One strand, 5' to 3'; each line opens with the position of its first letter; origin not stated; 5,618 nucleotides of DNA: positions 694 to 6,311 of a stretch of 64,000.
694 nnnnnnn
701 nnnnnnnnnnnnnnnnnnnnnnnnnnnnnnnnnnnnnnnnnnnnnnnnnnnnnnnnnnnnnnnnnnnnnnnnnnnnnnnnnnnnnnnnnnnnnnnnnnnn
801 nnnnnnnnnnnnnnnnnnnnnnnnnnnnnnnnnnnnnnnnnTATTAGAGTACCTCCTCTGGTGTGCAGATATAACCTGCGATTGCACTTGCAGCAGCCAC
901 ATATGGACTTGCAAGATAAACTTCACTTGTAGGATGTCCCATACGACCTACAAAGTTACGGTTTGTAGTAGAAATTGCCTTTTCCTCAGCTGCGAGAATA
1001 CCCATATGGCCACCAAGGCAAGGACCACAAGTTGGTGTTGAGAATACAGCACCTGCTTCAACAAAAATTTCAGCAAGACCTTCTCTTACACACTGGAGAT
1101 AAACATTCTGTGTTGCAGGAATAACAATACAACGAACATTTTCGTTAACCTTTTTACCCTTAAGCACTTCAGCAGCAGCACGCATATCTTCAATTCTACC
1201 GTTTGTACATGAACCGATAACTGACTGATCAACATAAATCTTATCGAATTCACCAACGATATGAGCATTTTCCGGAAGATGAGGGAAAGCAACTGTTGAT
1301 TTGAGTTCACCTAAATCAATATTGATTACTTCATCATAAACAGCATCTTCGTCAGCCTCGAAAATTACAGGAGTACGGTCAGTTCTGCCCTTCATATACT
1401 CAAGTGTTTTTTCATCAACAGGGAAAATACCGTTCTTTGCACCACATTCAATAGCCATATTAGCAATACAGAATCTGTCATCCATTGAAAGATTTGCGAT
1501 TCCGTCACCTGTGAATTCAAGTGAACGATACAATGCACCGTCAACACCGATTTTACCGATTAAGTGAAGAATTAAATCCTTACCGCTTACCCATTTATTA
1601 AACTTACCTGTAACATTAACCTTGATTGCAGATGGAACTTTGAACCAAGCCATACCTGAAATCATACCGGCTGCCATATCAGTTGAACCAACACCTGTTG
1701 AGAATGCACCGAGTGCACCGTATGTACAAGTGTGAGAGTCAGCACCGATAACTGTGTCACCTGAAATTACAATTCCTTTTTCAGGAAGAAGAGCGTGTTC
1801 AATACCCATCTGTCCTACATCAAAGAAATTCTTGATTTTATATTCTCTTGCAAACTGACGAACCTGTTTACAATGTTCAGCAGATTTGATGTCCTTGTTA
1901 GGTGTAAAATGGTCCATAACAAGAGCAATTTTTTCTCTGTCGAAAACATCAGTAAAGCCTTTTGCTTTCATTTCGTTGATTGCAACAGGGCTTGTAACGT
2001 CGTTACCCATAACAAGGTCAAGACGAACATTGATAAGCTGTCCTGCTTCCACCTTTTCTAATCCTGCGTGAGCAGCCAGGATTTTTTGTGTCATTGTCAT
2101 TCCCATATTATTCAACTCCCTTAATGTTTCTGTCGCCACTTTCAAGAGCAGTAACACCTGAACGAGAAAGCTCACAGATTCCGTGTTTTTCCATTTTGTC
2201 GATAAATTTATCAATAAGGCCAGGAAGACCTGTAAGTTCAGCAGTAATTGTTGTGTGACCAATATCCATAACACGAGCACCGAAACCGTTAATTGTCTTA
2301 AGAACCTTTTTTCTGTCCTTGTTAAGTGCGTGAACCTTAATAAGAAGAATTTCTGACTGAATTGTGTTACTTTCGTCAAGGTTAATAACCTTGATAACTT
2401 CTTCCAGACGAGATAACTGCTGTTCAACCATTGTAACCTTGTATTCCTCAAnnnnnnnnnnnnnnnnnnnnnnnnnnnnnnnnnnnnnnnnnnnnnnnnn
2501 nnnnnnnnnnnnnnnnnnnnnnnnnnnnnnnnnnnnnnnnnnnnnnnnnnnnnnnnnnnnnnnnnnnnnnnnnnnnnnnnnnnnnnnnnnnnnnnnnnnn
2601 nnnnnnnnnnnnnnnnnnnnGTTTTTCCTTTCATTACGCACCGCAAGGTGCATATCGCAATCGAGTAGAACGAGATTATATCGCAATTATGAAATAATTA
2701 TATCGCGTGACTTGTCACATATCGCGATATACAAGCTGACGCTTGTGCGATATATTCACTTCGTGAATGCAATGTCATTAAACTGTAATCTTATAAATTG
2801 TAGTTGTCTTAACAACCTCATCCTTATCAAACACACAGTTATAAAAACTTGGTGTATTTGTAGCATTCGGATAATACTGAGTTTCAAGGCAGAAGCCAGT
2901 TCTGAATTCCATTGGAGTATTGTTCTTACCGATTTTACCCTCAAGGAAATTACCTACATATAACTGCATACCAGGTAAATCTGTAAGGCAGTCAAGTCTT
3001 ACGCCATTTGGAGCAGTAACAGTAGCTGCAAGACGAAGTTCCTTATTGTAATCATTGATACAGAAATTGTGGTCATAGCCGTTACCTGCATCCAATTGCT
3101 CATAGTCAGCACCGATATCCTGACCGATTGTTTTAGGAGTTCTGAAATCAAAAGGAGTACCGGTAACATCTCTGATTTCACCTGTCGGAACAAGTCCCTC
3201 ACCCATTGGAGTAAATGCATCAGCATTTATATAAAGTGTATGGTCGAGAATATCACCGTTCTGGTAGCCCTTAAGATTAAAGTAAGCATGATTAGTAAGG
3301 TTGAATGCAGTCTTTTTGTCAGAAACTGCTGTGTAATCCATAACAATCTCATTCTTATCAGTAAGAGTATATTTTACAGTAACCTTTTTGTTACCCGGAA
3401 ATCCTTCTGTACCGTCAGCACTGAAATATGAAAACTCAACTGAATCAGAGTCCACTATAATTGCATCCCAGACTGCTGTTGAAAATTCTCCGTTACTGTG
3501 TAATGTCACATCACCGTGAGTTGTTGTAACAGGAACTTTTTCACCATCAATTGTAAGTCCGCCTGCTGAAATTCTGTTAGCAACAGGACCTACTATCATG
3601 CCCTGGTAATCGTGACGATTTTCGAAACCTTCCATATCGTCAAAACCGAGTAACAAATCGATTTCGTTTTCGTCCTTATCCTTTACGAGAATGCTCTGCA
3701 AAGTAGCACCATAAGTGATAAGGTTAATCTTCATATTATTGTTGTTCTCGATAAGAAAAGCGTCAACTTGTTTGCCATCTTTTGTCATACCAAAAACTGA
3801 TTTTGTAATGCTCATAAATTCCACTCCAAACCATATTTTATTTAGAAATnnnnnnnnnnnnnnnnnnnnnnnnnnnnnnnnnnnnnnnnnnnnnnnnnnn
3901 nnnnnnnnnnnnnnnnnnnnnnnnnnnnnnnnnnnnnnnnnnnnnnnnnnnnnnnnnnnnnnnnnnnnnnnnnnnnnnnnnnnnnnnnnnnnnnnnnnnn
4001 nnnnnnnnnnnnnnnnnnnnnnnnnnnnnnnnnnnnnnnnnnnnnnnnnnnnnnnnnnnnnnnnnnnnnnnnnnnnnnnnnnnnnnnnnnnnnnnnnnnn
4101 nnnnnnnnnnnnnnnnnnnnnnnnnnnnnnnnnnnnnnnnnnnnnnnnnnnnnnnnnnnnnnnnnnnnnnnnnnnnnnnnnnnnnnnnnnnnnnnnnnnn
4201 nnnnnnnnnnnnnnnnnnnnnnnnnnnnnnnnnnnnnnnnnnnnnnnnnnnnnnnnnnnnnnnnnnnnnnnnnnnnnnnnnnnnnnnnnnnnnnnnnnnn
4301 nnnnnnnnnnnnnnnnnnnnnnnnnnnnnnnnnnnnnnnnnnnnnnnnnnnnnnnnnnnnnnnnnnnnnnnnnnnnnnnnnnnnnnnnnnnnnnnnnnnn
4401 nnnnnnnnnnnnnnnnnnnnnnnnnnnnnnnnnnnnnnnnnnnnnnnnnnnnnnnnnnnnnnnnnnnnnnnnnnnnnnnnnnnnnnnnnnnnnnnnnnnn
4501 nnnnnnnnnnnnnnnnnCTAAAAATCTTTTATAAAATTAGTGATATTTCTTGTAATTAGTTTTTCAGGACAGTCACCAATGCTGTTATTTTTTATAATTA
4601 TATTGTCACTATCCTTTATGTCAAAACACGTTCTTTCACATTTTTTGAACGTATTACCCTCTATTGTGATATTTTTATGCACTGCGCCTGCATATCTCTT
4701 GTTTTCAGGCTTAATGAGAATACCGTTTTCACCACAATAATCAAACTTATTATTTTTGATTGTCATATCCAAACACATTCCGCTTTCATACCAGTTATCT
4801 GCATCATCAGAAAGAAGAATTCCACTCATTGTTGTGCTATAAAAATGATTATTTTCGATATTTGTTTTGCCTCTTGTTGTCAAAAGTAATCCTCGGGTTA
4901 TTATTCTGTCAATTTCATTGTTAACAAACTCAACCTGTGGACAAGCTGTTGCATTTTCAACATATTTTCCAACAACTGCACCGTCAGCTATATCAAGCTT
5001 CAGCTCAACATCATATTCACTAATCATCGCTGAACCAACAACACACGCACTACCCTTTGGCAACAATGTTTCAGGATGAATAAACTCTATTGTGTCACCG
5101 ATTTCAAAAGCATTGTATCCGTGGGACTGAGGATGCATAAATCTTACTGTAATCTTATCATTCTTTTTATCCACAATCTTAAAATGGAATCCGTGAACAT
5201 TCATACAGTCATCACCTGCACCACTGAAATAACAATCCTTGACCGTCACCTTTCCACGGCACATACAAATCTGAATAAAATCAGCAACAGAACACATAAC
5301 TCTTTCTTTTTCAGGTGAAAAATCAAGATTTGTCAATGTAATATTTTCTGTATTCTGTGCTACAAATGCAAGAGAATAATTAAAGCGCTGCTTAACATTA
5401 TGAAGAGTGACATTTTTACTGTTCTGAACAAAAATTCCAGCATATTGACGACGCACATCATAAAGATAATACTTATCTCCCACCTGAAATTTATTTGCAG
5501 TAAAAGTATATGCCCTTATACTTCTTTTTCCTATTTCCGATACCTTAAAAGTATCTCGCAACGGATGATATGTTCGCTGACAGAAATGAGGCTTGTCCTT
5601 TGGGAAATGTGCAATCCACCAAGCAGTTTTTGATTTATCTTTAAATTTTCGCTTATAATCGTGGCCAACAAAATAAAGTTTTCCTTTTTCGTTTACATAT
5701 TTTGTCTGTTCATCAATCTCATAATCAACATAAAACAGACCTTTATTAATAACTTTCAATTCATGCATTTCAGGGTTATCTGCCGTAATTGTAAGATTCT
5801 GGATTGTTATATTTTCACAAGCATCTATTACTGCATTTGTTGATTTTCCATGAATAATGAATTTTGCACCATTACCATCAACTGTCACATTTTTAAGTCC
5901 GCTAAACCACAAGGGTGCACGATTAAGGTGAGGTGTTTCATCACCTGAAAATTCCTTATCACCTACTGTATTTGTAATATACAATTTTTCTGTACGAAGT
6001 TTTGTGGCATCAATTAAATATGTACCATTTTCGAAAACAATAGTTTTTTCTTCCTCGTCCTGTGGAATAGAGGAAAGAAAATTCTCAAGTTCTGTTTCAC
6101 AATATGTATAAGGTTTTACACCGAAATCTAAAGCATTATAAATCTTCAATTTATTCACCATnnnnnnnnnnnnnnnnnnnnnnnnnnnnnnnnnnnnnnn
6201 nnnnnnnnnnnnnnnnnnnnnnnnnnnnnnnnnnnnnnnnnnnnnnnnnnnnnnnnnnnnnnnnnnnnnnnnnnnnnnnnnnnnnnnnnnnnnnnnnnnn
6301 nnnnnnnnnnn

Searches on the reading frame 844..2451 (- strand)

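Call 16: search_protein_families(library=pfam, proteins=[window:844-2451:-])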
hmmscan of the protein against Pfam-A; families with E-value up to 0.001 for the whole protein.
window:844-2451:- (535 aa): 1 family
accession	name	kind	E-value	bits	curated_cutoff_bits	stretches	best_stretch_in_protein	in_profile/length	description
PF00330.25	Aconitase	-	8.9e-105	351.8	28.7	2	122-399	1-303/463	Aconitase family (aconitate hydratase)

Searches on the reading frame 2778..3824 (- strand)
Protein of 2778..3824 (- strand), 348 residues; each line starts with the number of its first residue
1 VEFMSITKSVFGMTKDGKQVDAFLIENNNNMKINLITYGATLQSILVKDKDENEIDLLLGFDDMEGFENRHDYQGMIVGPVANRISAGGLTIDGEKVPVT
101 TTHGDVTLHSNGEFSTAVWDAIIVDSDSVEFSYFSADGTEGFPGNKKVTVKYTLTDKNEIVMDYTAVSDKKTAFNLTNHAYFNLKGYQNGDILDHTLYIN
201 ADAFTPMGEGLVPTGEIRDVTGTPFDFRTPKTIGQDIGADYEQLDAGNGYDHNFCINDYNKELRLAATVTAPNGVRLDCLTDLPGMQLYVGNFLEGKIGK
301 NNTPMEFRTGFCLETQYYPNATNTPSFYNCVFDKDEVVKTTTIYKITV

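Call 17: search_protein_families(library=pfam, proteins=[window:2778-3824:-])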
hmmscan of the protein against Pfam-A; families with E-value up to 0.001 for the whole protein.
window:2778-3824:- (348 aa): 1 family
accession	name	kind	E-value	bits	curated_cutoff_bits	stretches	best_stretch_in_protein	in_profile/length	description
PF01263.26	Aldose_epim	-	1.7e-71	241.5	27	1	22-345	2-299/299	Aldose 1-epimerase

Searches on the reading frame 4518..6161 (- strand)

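Call 17: search_protein_families(library=pfam, proteins=[window:4518-6161:-])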
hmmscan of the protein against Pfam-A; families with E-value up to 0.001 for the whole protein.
window:4518-6161:- (547 aa): 4 families
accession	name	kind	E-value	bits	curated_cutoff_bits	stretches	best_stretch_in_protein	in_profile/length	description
PF13229.12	Beta_helix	-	1.1e-15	58.1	25.9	1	466-532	11-68/158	Right handed beta helix region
PF23764.1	Beta-barrel_GLAA-B_II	-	7.3e-12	45.8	28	1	336-390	1-54/67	GLAA-B beta-barrel domain II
PF05048.19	NosD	-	2.7e-06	27.4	23.6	1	408-531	47-149/212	Periplasmic copper-binding protein (NosD)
PF23763.2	Beta-barrel_GLAA-B_I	-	8e-06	26.4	28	1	137-229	5-93/95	GLAA-B beta-barrel domain I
